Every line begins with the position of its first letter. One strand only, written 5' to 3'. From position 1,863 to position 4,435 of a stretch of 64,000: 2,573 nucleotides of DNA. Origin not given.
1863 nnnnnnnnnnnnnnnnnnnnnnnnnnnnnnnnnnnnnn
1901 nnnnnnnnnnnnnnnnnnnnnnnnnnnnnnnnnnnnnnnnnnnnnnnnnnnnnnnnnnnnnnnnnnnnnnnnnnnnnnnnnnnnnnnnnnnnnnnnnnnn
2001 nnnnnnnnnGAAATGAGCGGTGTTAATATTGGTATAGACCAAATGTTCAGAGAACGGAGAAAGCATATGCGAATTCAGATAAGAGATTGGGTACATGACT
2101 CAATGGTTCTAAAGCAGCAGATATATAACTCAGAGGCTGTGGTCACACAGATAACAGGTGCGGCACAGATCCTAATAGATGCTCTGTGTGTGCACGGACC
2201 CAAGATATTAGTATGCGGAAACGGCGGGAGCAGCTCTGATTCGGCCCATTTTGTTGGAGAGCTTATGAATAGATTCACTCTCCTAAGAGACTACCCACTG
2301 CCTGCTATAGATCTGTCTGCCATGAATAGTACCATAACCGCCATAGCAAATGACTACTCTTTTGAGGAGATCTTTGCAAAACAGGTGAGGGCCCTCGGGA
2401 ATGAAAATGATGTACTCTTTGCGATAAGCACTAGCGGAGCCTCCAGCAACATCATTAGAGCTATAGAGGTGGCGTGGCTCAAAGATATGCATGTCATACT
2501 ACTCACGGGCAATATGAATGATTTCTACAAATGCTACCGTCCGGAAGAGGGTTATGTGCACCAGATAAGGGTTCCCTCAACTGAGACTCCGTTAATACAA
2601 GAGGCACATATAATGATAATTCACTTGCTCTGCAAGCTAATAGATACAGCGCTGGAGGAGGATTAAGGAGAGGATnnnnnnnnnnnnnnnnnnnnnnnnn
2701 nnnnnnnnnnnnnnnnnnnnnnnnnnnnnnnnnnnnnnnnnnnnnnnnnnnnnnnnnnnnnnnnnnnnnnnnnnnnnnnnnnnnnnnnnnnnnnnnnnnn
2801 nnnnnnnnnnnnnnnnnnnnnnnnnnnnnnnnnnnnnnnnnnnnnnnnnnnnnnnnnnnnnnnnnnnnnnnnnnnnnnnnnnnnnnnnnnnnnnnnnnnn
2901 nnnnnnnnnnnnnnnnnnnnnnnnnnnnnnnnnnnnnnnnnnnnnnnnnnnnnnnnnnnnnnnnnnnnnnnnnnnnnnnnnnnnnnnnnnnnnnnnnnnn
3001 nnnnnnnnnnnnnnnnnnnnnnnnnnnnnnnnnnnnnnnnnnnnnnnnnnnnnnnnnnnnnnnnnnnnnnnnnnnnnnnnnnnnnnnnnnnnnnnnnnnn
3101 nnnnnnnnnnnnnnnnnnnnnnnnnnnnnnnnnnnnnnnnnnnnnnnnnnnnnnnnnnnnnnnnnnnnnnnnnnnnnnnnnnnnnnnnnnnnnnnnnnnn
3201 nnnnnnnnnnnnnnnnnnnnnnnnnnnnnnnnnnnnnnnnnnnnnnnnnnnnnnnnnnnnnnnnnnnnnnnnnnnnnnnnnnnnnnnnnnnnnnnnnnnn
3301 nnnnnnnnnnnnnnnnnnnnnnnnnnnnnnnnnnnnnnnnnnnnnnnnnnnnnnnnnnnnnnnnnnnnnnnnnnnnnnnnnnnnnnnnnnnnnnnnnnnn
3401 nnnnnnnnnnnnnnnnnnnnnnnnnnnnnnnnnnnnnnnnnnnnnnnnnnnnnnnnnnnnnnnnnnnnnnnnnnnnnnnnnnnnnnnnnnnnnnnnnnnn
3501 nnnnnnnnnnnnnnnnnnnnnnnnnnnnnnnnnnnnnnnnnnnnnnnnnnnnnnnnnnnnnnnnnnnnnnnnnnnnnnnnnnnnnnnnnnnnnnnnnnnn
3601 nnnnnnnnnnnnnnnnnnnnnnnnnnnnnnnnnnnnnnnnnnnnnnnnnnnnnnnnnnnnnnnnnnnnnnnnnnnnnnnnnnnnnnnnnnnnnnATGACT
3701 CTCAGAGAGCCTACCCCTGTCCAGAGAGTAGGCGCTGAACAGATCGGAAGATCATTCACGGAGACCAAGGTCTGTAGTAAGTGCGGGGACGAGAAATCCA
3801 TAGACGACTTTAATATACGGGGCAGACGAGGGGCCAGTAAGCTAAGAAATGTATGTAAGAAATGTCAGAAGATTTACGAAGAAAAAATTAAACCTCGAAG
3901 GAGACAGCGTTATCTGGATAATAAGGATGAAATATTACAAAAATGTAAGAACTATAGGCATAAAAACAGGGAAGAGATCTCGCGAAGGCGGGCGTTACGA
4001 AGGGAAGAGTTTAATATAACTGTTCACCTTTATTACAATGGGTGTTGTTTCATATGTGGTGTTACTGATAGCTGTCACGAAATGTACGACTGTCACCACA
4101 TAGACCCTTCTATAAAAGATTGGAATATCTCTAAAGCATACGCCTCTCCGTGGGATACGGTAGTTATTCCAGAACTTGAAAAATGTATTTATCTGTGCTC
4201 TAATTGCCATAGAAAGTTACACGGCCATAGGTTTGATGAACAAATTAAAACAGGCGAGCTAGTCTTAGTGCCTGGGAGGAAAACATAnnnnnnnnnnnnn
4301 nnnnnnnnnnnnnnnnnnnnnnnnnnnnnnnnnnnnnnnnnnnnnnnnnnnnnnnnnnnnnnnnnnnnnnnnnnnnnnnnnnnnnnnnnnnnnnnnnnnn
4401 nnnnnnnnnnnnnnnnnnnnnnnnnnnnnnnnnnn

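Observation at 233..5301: Phage-encoded GDP-heptose biosynthesis cluster (hddC, hddA, gmhA; gmhB may be the HAD hydrolase at 17679..18344), followed by an HNH endonuclease and a possible glycosyltransferase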

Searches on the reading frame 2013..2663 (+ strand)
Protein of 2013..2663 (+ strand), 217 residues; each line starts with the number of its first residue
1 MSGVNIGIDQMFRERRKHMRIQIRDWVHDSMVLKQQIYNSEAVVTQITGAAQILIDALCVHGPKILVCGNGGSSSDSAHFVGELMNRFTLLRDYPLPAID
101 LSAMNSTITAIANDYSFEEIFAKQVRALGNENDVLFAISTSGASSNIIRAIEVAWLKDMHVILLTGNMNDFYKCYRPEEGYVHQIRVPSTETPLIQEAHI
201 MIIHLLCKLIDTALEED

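Call 3: search_protein_families(library=pfam, proteins=[window:2013-2663:+], max_evalue=0.01)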
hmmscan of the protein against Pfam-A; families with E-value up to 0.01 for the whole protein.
window:2013-2663:+ (217 aa): 2 families
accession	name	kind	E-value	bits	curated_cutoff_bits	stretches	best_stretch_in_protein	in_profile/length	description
PF13580.11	SIS_2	-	1.3e-18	67.8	27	1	44-166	18-138/138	SIS domain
PF01380.27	SIS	-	3e-05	24.3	25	1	108-169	30-91/131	SIS domain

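Call 4: search_protein_families(library=ncbifam, proteins=[window:2013-2663:+], max_evalue=0.01)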
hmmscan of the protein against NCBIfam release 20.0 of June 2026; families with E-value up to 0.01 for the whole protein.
window:2013-2663:+ (217 aa): 7 families
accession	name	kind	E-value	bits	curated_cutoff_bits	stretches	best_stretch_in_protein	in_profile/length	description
NF010546.0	PRK13936.1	equivalog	2e-57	194.1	276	1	21-214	5-192/197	phosphoheptose isomerase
TIGR00441.1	gmhA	equivalog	6.5e-46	156.2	209.45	1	54-211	4-154/154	D-sedoheptulose 7-phosphate isomerase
NF008138.0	PRK10886.1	equivalog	2.5e-42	144.8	352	1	33-214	13-190/196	DnaA initiator-associating protein DiaA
NF001628.0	PRK00414.1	equivalog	1.5e-39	135.6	265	1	26-213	9-189/192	D-sedoheptulose 7-phosphate isomerase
NF010547.0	PRK13938.1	equivalog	5.9e-28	97.8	320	1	30-214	14-191/196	D-sedoheptulose 7-phosphate isomerase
NF040776.2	AlsR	equivalog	0.00033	19.7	400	1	126-170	171-215/279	transcriptional repressor AlsR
NF008458.0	PRK11337.1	equivalog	0.0011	18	378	1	127-167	184-224/293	MurR/RpiR family transcriptional regulator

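Call 6: search_protein_families(library=phrogs, proteins=[window:2013-2663:+], max_evalue=0.01)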
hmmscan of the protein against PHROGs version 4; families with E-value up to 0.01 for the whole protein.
window:2013-2663:+ (217 aa): 2 families
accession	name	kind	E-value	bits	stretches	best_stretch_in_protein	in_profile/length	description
phrog_14703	-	unknown function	4.1e-37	128.8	1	39-211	22-187/192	-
phrog_9758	-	unknown function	0.0023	18.2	1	124-167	166-209/273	-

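Call 37: search_solved_structures(query=window:2013-2663:+, max_evalue=0.001, show_alignments=1)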
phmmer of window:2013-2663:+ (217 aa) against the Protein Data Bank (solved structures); distinct sequences matched with E-value up to 0.001: 15.
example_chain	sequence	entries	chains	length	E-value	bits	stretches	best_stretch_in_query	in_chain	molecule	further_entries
1x92_A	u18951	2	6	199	2e-43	151.8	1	19-214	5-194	PHOSPHOHEPTOSE ISOMERASE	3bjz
5by2_A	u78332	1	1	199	2.4e-42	148.3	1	18-214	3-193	Phosphoheptose isomerase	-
5i01_A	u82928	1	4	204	2.8e-38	135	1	40-216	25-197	Phosphoheptose isomerase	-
3trj_A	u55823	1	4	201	7.3e-38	133.6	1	34-214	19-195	Phosphoheptose isomerase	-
4u6n_A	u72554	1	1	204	3.9e-37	131.3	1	21-214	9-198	DnaA initiator-associating protein DiaA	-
2yva_A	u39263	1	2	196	7.8e-37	130.3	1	33-214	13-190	DnaA initiator-associating protein diaA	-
1tk9_A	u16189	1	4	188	1.3e-34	123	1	37-212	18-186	Phosphoheptose isomerase 1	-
2x3y_A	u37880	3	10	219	1.8e-34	122.6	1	2-212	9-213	PHOSPHOHEPTOSE ISOMERASE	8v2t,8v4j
2xbl_A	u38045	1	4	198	2.4e-33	118.9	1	43-212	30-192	PHOSPHOHEPTOSE ISOMERASE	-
5lu5_A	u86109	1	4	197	6.4e-33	117.5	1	43-212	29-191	Phosphoheptose isomerase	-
5ltz_A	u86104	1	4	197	6.4e-33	117.5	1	43-212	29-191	Phosphoheptose isomerase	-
5lu6_A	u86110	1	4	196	3.2e-32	115.2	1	43-212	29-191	Phosphoheptose isomerase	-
5lu7_A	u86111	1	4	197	3.2e-32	115.2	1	43-212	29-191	Phosphoheptose isomerase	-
2i22_A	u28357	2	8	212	5.9e-29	104.6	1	23-212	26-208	Phosphoheptose isomerase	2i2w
1x94_A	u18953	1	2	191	1.8e-28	103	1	31-212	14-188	putative Phosphoheptose isomerase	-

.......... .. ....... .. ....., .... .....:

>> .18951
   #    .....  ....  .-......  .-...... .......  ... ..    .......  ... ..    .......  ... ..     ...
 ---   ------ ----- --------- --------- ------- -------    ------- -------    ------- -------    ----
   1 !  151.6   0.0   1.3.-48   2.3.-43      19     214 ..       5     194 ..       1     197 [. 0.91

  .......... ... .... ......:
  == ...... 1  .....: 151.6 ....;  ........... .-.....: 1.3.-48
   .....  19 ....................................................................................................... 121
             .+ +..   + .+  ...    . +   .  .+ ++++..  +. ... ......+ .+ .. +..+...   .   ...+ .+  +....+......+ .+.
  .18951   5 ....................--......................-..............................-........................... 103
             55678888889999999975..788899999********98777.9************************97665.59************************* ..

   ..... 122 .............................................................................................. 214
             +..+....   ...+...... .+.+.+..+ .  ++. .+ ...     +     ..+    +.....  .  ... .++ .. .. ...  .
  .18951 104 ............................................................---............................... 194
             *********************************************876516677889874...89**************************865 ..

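Call 64: search_solved_structures(query=window:2013-2663:+, max_evalue=1e-36, show_alignments=5)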
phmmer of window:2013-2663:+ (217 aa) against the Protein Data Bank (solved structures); distinct sequences matched with E-value up to 1e-36: 6.
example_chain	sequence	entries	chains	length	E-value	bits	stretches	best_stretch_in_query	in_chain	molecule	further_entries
1x92_A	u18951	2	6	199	2e-43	151.8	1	19-214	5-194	PHOSPHOHEPTOSE ISOMERASE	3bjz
5by2_A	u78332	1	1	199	2.4e-42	148.3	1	18-214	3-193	Phosphoheptose isomerase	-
5i01_A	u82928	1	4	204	2.8e-38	135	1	40-216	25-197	Phosphoheptose isomerase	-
3trj_A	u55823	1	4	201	7.3e-38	133.6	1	34-214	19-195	Phosphoheptose isomerase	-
4u6n_A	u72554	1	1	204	3.9e-37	131.3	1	21-214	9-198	DnaA initiator-associating protein DiaA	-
2yva_A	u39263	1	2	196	7.8e-37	130.3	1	33-214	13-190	DnaA initiator-associating protein diaA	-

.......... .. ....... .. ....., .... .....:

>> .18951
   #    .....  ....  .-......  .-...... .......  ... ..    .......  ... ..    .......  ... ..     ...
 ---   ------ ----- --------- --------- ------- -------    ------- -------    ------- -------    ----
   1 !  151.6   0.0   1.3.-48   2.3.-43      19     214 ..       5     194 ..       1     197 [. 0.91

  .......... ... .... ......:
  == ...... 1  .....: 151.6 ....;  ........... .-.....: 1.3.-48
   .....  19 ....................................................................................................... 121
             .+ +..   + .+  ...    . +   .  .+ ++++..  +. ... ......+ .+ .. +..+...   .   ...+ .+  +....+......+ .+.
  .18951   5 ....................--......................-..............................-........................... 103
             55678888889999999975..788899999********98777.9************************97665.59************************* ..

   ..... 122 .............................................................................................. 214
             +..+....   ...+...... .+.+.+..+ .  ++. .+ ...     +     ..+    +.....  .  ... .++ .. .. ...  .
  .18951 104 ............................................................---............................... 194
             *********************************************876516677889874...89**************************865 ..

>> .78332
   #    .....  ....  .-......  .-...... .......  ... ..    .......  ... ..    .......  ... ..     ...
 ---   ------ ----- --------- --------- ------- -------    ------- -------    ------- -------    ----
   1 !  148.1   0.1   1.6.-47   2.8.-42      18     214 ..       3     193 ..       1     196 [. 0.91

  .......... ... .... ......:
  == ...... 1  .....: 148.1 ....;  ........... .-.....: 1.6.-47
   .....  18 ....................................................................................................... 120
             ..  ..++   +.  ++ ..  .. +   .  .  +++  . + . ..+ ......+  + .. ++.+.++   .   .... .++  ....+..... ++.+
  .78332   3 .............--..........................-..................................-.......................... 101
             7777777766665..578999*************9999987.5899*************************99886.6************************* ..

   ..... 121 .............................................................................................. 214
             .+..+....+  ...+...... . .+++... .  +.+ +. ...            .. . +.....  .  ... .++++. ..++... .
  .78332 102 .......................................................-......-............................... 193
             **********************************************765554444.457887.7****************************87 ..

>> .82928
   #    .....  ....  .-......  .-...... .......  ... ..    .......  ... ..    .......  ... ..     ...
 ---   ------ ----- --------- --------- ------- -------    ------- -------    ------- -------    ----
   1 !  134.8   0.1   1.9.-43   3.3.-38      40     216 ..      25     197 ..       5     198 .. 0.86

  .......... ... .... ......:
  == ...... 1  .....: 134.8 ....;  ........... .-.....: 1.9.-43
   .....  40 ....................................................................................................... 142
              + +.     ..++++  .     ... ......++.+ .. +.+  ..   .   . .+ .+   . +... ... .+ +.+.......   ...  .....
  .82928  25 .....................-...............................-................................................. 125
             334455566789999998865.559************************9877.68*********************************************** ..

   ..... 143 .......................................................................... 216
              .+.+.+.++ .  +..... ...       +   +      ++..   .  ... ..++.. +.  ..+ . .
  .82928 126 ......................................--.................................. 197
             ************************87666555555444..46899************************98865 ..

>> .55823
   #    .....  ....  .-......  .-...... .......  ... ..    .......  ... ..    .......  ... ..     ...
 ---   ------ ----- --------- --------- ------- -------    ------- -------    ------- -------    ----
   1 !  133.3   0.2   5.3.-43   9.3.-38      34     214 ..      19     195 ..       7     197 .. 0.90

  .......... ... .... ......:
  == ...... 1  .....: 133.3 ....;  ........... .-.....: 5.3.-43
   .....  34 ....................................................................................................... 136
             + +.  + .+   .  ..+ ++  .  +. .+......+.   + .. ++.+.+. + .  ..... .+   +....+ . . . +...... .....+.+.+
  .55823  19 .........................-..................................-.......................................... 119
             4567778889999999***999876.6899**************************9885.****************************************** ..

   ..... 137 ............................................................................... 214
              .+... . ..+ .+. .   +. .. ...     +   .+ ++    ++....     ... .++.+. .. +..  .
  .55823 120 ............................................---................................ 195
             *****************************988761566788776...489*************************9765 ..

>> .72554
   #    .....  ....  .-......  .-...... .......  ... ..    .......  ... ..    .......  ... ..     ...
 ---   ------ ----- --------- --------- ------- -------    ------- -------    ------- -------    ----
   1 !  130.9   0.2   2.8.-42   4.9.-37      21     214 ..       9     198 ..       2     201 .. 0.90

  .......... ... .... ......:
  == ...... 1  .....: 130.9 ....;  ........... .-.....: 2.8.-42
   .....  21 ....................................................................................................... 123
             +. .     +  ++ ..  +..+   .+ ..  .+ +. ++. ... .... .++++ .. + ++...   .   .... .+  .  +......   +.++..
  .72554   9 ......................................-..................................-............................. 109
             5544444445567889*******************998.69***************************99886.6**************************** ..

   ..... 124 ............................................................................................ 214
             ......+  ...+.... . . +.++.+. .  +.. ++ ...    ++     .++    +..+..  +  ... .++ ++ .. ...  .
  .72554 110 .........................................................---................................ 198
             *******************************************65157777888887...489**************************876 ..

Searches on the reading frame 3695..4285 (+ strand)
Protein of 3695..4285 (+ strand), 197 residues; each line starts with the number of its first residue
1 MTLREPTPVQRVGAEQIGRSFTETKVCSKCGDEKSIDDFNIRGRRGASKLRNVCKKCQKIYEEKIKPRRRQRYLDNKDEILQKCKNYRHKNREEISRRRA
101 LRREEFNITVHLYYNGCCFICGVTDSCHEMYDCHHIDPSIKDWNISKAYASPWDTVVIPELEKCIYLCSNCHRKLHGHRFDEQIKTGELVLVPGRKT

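Call 3: search_protein_families(library=pfam, proteins=[window:3695-4285:+], max_evalue=0.01)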
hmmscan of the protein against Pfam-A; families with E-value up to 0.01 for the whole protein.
window:3695-4285:+ (197 aa): 1 family
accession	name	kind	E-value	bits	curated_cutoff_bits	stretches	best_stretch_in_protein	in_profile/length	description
PF21368.3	AI2M-like_HNH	-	0.0024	18.2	23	1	118-172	1-49/49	AI2M/AI1M-like, HNH endonuclease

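Call 4: search_protein_families(library=ncbifam, proteins=[window:3695-4285:+], max_evalue=0.01)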
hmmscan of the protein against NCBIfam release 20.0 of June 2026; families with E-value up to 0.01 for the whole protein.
window:3695-4285:+ (197 aa): 0 families

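Call 6: search_protein_families(library=phrogs, proteins=[window:3695-4285:+], max_evalue=0.01)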
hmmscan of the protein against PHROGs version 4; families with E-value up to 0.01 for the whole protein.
window:3695-4285:+ (197 aa): 12 families
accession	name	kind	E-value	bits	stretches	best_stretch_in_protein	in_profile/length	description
phrog_2255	-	DNA, RNA and nucleotide metabolism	1.4e-24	87.7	1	20-186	49-179/211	HNH endonuclease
phrog_3106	-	DNA, RNA and nucleotide metabolism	5.3e-15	56.8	1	58-179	103-224/252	HNH endonuclease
phrog_35854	-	DNA, RNA and nucleotide metabolism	8.5e-14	52.9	1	115-177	6-68/145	HNH endonuclease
phrog_1035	-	DNA, RNA and nucleotide metabolism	4.8e-13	50.6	1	14-137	53-183/271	endonuclease VII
phrog_2340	-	DNA, RNA and nucleotide metabolism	1.7e-11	45.5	1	23-103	7-96/171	endonuclease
phrog_30726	-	unknown function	4.2e-08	34.1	1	87-177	21-112/159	-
phrog_5558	-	moron, auxiliary metabolic gene and host takeover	1.6e-07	32.6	1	17-74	58-114/130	Lar-like restriction alleviation protein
phrog_4234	-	DNA, RNA and nucleotide metabolism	9.1e-07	29.7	1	89-174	7-81/130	HNH endonuclease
phrog_2633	-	DNA, RNA and nucleotide metabolism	4.3e-05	24.7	1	20-175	9-119/142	endonuclease VII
phrog_7091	-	DNA, RNA and nucleotide metabolism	0.00023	22.5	1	24-99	13-88/132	HNH endonuclease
phrog_8048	-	DNA, RNA and nucleotide metabolism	0.0016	18.7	1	115-180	176-231/273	HNH endonuclease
phrog_6611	-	unknown function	0.0099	17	1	22-61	139-177/180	-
